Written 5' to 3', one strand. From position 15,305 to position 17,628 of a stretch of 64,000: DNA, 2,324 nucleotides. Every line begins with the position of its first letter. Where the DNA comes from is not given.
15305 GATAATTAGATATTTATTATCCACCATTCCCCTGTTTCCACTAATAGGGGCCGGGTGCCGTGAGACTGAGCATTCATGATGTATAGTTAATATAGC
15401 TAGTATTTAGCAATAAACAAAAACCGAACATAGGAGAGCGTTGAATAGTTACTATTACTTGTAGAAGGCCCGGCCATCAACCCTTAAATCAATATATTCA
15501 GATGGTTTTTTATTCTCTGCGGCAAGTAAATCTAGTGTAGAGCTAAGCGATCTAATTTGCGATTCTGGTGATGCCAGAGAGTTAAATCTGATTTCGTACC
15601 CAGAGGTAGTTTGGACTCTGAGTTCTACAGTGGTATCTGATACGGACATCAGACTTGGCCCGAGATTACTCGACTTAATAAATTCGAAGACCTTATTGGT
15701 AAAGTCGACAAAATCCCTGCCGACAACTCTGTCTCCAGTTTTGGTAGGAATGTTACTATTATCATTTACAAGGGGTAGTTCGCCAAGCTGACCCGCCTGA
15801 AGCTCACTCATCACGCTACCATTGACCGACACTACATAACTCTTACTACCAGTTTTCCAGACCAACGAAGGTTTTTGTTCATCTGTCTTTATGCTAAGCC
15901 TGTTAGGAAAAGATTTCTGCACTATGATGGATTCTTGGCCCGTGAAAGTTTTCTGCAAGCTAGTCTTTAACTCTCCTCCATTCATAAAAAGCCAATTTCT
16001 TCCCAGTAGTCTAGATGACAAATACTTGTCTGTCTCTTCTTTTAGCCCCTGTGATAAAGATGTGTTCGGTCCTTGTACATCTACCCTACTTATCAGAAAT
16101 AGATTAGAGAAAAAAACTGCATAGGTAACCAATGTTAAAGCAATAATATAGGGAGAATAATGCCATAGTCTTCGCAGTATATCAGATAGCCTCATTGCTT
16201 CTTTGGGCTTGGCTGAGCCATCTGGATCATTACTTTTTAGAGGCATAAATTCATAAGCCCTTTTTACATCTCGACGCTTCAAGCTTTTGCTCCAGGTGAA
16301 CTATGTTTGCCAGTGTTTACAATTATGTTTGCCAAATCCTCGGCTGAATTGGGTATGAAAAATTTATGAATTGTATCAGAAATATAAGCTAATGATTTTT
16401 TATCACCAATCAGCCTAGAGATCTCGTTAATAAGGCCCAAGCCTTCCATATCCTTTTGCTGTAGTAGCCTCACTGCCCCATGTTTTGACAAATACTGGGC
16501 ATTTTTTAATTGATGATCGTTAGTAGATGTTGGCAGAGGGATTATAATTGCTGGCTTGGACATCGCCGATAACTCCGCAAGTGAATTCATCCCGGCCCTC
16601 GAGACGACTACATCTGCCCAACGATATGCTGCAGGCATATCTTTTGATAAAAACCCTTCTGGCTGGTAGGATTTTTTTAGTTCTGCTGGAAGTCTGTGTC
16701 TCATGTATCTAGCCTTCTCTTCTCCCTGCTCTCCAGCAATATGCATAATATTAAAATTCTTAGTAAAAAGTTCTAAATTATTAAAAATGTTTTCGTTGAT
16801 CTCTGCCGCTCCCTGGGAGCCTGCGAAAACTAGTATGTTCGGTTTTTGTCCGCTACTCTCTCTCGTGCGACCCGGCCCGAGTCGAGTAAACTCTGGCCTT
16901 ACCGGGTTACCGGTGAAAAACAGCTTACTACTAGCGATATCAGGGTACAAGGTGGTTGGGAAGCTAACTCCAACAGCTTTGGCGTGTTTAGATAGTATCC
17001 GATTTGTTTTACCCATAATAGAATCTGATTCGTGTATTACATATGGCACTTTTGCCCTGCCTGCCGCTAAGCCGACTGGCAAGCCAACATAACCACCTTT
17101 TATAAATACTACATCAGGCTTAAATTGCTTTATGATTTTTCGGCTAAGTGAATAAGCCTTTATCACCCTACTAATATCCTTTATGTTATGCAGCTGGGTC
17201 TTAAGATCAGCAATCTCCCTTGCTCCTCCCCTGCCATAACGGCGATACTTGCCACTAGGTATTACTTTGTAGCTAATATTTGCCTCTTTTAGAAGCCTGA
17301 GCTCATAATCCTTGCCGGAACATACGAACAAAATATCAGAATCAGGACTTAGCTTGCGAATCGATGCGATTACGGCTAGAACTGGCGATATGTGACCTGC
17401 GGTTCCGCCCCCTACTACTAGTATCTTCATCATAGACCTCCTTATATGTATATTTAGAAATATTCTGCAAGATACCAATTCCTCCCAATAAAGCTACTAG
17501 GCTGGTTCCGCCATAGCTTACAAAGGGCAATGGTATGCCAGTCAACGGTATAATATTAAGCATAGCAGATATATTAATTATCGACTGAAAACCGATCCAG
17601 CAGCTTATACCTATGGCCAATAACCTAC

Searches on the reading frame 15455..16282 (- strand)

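Call 17: search_protein_families(library=pfam, proteins=[window:15455-16282:-], max_evalue=0.001)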
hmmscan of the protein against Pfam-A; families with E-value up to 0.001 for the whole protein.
window:15455-16282:- (275 aa): 1 family
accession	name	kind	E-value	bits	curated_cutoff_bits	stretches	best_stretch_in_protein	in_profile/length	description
PF03799.20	FtsQ_DivIB_C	-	0.00015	23.1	21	1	141-267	2-114/114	Cell division protein FtsQ/DivIB, C-terminal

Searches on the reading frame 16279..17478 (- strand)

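Call 17: search_protein_families(library=pfam, proteins=[window:16279-17478:-], max_evalue=0.001)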
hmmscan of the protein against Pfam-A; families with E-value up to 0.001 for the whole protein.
window:16279-17478:- (399 aa): 3 families
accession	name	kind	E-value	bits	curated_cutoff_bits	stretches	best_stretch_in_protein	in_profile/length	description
PF04101.22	Glyco_tran_28_C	-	8.8e-31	107.6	22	1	215-369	2-153/166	Glycosyltransferase family 28 C-terminal domain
PF03033.26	Glyco_transf_28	-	4.5e-28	98.5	26.2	1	19-170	1-138/139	Glycosyltransferase family 28 N-terminal domain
PF13579.12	Glyco_trans_4_4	-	0.00092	20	29.7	0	112-154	63-105/158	Glycosyl transferase 4-like domain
